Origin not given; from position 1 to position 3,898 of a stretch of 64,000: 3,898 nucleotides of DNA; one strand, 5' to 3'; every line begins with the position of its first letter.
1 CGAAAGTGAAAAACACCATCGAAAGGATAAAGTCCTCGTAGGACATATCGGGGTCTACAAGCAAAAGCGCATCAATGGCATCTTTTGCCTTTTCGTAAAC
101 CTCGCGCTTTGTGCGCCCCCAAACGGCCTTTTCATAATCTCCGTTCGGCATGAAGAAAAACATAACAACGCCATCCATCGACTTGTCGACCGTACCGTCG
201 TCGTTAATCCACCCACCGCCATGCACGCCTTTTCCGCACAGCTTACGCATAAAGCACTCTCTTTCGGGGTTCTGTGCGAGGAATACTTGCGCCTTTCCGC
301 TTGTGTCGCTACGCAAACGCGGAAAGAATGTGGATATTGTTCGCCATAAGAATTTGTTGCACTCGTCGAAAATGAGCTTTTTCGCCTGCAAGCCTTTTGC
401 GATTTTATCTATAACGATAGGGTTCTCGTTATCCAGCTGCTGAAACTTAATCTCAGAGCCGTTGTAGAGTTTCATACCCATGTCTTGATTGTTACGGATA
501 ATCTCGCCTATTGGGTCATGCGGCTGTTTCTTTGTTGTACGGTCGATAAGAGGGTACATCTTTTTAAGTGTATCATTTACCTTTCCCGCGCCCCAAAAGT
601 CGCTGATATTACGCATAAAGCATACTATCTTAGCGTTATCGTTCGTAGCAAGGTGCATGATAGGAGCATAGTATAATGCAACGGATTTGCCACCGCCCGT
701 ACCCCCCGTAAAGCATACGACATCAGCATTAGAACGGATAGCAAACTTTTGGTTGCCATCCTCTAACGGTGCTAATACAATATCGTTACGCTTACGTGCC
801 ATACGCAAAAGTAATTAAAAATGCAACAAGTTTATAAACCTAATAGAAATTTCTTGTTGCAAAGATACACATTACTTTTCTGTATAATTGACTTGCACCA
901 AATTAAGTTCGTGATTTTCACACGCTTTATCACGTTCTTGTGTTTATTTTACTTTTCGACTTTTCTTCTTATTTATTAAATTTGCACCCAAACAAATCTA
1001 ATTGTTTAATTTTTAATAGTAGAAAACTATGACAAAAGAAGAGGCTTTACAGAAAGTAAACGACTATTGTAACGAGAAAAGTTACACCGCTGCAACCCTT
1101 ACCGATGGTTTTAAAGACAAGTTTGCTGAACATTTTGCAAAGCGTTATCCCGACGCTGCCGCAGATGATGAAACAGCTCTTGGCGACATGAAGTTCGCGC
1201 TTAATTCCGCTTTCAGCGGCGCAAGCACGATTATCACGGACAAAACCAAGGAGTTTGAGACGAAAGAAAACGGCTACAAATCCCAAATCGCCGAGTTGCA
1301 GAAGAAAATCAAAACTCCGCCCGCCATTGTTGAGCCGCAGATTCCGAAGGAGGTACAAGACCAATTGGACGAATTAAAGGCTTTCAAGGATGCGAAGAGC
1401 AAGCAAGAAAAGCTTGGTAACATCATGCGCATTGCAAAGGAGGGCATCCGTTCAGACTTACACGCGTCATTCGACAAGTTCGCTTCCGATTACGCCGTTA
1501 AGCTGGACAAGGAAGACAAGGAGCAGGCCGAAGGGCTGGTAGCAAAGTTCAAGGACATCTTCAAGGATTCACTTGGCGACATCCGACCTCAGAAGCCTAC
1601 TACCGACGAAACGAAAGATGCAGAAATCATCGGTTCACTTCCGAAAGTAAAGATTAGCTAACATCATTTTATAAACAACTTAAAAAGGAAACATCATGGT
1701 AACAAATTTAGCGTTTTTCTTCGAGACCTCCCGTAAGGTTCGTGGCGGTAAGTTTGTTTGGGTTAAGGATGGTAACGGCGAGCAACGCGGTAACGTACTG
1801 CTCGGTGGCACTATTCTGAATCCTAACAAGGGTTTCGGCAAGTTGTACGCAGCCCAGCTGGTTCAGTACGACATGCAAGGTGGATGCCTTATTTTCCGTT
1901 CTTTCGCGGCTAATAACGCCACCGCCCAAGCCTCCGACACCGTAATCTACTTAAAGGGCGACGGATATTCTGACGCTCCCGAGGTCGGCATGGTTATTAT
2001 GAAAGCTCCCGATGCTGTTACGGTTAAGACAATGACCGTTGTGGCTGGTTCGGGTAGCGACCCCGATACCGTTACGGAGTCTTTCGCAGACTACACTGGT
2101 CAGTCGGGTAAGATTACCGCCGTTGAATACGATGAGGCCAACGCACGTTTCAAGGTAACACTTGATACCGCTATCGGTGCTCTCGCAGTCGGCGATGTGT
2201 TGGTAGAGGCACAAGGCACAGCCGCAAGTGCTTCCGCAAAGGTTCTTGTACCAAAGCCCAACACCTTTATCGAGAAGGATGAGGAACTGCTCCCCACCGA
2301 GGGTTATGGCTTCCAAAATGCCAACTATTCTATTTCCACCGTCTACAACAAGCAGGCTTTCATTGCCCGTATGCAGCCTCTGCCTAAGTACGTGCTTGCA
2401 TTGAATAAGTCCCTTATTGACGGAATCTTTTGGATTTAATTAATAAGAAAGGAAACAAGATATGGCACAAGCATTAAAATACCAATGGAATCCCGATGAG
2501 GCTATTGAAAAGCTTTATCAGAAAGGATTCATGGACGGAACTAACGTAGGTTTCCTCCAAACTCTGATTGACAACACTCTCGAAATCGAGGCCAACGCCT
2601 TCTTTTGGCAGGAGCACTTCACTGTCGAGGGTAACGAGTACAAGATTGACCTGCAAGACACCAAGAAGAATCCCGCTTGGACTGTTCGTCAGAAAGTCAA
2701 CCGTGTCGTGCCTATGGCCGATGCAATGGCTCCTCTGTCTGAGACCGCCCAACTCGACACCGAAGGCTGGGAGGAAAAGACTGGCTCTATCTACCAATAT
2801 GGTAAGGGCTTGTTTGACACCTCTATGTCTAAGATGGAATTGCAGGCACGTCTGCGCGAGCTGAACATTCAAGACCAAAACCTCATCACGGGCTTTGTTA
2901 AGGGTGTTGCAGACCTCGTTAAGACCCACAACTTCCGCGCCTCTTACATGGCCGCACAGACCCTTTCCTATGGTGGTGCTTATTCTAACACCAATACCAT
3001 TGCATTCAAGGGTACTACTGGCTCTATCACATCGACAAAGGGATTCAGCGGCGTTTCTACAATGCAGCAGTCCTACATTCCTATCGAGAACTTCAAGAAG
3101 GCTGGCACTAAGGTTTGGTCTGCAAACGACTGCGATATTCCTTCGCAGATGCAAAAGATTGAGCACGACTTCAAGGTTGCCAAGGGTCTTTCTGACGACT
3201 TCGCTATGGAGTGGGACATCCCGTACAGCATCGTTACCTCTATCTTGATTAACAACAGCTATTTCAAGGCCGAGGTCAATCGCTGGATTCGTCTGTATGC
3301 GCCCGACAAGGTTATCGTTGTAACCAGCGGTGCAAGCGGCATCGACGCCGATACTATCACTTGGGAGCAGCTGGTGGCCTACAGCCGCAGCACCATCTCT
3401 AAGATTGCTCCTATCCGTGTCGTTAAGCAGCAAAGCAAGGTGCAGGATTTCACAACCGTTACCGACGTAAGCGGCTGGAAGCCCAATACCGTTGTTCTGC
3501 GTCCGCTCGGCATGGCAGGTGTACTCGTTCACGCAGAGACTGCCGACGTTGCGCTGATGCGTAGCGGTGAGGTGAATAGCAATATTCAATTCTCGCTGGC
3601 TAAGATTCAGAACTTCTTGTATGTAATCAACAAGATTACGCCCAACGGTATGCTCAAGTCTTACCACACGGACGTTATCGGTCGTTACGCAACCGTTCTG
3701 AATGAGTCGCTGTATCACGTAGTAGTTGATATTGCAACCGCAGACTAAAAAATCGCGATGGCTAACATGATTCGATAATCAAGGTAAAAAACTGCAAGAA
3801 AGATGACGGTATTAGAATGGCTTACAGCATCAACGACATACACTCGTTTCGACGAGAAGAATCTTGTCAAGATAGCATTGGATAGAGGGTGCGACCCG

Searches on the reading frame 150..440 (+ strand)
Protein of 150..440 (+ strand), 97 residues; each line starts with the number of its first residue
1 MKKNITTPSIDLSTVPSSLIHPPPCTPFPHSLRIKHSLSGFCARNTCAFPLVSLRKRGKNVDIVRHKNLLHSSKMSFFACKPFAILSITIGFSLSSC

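Call 53: search_protein_families(library=pfam, alignment_id=A4, max_evalue=0.0001)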
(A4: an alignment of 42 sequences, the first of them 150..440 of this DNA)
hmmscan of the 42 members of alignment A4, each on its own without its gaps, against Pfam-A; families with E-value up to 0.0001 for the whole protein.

A. member 1, window:150-440:+ (97 aa): 0 families

B. families by the number of members that match (of 42 scanned): 4 families
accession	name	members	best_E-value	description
PF01555.25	N6_N4_Mtase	3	2.8e-12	DNA methylase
PF25223.1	DUF7841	1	3.6e-29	Domain of unknown function (DUF7841)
PF11325.14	DUF3127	1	1.3e-25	Domain of unknown function (DUF3127)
PF00291.31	PALP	1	3.9e-07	Pyridoxal-phosphate dependent enzyme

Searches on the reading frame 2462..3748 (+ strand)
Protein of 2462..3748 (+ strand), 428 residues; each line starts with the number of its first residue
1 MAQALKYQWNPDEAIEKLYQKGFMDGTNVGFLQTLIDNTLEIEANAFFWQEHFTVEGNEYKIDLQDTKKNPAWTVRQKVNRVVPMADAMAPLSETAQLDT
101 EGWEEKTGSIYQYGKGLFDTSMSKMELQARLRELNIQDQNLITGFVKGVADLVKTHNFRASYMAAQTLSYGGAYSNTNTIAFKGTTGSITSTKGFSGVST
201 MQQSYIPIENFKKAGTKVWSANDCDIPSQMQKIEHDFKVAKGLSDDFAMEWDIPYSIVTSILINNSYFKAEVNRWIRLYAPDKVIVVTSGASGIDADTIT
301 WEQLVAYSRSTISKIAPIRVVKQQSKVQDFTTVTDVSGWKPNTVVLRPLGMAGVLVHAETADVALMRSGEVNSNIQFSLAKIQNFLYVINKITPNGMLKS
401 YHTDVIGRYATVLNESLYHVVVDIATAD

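Call 9: search_protein_families(library=phrogs, proteins=[window:2462-3748:+], max_evalue=0.001)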
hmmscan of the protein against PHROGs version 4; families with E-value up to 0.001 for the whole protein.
window:2462-3748:+ (428 aa): 1 family
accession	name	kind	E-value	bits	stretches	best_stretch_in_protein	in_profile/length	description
phrog_29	-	head and packaging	0.00015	22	0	39-178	38-169/439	major head protein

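Call 10: search_protein_families(library=pfam, proteins=[window:2462-3748:+], max_evalue=0.001)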
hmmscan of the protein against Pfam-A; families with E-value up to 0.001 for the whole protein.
window:2462-3748:+ (428 aa): 0 families
